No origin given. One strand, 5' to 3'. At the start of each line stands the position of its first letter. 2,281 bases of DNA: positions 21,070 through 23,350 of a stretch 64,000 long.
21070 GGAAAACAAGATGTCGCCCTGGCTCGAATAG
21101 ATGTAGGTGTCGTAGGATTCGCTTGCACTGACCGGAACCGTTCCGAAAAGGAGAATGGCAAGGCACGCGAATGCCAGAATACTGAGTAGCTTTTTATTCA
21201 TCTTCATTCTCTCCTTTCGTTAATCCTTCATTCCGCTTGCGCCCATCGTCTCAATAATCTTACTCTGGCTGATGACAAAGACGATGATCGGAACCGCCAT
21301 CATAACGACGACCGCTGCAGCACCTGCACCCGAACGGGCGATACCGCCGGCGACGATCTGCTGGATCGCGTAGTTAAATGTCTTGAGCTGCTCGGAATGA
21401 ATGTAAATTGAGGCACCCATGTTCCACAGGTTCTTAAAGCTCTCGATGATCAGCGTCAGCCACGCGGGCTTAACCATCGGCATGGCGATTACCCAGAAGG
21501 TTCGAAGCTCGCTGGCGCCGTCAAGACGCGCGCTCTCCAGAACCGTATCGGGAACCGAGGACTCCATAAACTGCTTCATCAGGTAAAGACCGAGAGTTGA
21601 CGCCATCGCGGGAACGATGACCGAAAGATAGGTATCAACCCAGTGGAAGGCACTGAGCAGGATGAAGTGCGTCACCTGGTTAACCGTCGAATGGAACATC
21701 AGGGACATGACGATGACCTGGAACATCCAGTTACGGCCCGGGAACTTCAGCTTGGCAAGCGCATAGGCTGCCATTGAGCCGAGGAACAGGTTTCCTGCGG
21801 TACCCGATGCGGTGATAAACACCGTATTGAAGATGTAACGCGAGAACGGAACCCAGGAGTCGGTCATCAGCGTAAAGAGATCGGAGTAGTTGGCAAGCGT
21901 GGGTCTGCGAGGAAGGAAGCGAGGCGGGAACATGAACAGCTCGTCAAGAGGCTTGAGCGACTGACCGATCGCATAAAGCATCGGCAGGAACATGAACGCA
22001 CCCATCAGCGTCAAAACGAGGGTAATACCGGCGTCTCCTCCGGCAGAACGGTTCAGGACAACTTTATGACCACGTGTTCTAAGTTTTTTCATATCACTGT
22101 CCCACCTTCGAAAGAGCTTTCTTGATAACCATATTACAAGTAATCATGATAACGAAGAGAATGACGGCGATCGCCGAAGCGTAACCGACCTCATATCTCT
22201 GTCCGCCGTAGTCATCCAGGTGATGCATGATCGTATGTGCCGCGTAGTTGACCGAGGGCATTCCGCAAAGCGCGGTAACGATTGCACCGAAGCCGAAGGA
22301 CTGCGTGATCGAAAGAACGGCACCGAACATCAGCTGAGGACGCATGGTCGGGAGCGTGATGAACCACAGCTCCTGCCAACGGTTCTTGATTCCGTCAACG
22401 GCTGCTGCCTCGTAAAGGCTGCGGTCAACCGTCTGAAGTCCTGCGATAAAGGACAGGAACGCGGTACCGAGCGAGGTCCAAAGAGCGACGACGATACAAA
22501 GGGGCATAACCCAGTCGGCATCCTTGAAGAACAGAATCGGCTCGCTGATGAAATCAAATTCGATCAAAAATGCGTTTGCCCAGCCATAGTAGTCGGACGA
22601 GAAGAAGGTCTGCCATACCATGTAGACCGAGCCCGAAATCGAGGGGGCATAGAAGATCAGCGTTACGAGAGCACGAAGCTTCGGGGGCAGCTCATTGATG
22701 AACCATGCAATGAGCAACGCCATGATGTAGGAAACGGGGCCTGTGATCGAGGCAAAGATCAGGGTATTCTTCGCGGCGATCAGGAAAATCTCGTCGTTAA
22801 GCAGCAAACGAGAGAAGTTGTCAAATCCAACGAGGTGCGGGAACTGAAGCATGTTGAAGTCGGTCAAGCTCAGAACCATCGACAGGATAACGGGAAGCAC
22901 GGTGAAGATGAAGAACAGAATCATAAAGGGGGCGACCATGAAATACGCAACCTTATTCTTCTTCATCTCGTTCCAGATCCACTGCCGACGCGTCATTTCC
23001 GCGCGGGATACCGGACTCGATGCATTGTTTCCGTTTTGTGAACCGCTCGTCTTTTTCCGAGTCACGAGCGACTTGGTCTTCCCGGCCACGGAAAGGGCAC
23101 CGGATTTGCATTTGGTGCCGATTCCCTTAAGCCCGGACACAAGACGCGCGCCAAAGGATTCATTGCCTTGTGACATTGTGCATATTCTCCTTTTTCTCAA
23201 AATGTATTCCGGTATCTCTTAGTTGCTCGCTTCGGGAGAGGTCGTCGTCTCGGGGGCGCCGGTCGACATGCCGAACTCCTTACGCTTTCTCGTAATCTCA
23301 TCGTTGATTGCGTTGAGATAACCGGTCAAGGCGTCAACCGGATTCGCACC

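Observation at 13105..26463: Seven-gene, 13.3 kb operon: one giant binding protein, two permease pairs, an NHL-Yip1 fusion and a 1249-aa orphan exoprotein, with no ATPase, regulator or recognisable CAZyme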

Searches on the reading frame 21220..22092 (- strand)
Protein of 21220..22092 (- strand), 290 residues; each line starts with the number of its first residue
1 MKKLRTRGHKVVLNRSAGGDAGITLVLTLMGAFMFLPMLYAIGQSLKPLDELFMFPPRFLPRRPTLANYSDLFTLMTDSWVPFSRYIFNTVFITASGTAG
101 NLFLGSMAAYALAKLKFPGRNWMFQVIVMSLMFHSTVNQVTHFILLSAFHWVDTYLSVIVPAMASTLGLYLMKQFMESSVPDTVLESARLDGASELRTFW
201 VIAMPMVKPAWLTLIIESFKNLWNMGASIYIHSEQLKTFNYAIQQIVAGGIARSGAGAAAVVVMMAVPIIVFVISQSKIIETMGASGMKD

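Call 3: search_protein_families(library=pfam, proteins=[window:21220-22092:-], max_evalue=0.01)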
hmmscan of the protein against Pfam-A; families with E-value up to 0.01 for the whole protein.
window:21220-22092:- (290 aa): 1 family
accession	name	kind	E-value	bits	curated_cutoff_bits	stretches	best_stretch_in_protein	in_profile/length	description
PF00528.27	BPD_transp_1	-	9.8e-10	38.9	26.4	1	103-276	3-175/184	Binding-protein-dependent transport system inner membrane component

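Call 4: search_protein_families(library=ncbifam, proteins=[window:21220-22092:-], max_evalue=0.01)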
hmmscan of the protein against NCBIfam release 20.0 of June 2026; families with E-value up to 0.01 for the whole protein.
window:21220-22092:- (290 aa): 14 families
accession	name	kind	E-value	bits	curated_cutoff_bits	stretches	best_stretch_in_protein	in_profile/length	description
NF008210.0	PRK10973.1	equivalog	4.2e-24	85.7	297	1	32-280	21-273/281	sn-glycerol-3-phosphate ABC transporter permease UgpE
NF040932.1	ABC_arch_GlcU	equivalog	3.5e-17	63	340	1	24-281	6-262/272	glucose ABC transporter permease GlcU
NF008231.0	PRK10998.1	equivalog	1.3e-15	57.8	261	1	75-290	73-296/296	maltose ABC transporter permease MalG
TIGR02141.1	modB_ABC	equivalog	3.6e-07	30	182.6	1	93-273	6-200/208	molybdate ABC transporter permease subunit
NF007047.0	PRK09500.1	equivalog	3.1e-06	27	326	1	89-277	62-250/257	spermidine/putrescine ABC transporter permease PotC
TIGR02139.1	permease_CysT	equivalog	1.3e-05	25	246.1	1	44-274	11-255/265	sulfate ABC transporter permease subunit CysT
NF040839.1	tungstate_WtpB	equivalog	2.8e-05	23.9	340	1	70-274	31-243/251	tungstate ABC transporter permease WtpB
TIGR02140.1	permease_CysW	equivalog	8.8e-05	22.1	329.1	1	99-275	61-252/261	sulfate ABC transporter permease subunit CysW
TIGR01581.1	Mo_ABC_porter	hypoth_equivalog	9.5e-05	22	210.3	1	101-266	37-220/225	ABC transporter permease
TIGR00969.1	3a0106s02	subfamily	0.00012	21.6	240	1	89-274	65-265/272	sulfate ABC transporter permease subunit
NF006939.0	PRK09421.1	equivalog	0.00014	21.3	262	0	140-276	65-218/230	molybdate ABC transporter permease subunit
NF008208.0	PRK10971.1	equivalog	0.00046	19.8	415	1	97-274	70-263/277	sulfate/thiosulfate ABC transporter permease CysT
NF007852.0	PRK10561.1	equivalog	0.0035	17.2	335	0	33-280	28-288/295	sn-glycerol-3-phosphate ABC transporter permease UgpA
NF011624.0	PRK15050.1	equivalog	0.005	16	247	0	64-153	57-141/297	2-aminoethylphosphonate ABC transporter permease subunit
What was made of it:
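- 21220..22092 (-): Permease P1G (MalG/UgpE-type). UgpE 4e-24 (call 4).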

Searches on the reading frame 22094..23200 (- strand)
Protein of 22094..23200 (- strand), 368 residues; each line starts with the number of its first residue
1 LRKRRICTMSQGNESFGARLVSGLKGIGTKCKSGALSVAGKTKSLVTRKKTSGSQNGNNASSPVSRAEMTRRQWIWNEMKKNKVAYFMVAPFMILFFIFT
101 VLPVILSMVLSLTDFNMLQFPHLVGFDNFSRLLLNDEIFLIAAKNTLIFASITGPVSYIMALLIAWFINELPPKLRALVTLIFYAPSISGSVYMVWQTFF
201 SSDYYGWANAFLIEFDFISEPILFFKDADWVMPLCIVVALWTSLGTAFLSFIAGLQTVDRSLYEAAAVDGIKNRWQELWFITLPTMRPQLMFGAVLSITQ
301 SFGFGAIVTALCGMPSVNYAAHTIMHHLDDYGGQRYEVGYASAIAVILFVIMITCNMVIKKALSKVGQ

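Call 3: search_protein_families(library=pfam, proteins=[window:22094-23200:-], max_evalue=0.01)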
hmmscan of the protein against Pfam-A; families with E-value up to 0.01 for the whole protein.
window:22094-23200:- (368 aa): 1 family
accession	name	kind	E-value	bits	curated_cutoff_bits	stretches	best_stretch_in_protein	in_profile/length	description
PF00528.27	BPD_transp_1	-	8.9e-11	42.3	26.4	1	175-360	20-175/184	Binding-protein-dependent transport system inner membrane component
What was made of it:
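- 22094..23200 (-): Permease P1F (MalF/UgpA-type; likely start 23176). BPD_transp_1 (call 3).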

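Call 4: search_protein_families(library=ncbifam, proteins=[window:22094-23200:-], max_evalue=0.01)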
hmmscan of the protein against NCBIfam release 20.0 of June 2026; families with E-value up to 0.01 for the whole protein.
window:22094-23200:- (368 aa): 15 families
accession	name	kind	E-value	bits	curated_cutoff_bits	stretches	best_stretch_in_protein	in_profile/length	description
NF007852.0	PRK10561.1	equivalog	9.9e-16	58.4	335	1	80-358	9-283/295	sn-glycerol-3-phosphate ABC transporter permease UgpA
NF040931.1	ABC_arch_GlcT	equivalog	5.6e-12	45.9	360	1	89-364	2-270/278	glucose ABC transporter permease GlcT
NF007044.0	PRK09497.1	equivalog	5.7e-11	42.4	348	1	82-355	8-270/285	spermidine/putrescine ABC transporter permease PotB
TIGR00969.1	3a0106s02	subfamily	3.6e-10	39.8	240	1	97-361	20-267/272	sulfate ABC transporter permease subunit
NF043074.1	MMSYN1_0196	equivalog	1.4e-08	34.4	350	2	234-365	139-264/277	spermidine/putrescine ABC transporter permease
TIGR02139.1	permease_CysT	equivalog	2e-08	34.2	246.1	1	104-360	14-256/265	sulfate ABC transporter permease subunit CysT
NF007963.0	PRK10683.1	equivalog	1.3e-07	31.3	489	1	83-363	39-309/317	putrescine ABC transporter permease PotH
NF006939.0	PRK09421.1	equivalog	2.6e-07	30.3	262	1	254-362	115-223/230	molybdate ABC transporter permease subunit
NF008208.0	PRK10971.1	equivalog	8e-07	28.8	415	1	95-364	21-268/277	sulfate/thiosulfate ABC transporter permease CysT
TIGR02140.1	permease_CysW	equivalog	1.6e-06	27.8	329.1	1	108-362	15-254/261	sulfate ABC transporter permease subunit CysW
TIGR01581.1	Mo_ABC_porter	hypoth_equivalog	7.9e-06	25.5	210.3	1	235-352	105-219/225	ABC transporter permease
TIGR02141.1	modB_ABC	equivalog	6.6e-05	22.6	182.6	1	236-359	84-205/208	molybdate ABC transporter permease subunit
NF008620.0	PRK11602.1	equivalog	0.00097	18.4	442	1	92-363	26-272/291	sulfate/thiosulfate ABC transporter permease CysW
TIGR02138.1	phosphate_pstC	equivalog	0.0015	17.6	196.45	1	256-365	176-294/296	phosphate ABC transporter permease subunit PstC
NF007545.0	PRK10160.1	equivalog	0.0029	17.1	342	1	247-310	157-217/275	taurine ABC transporter permease TauC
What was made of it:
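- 22094..23200 (-): UgpA 1e-15 (call 4).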
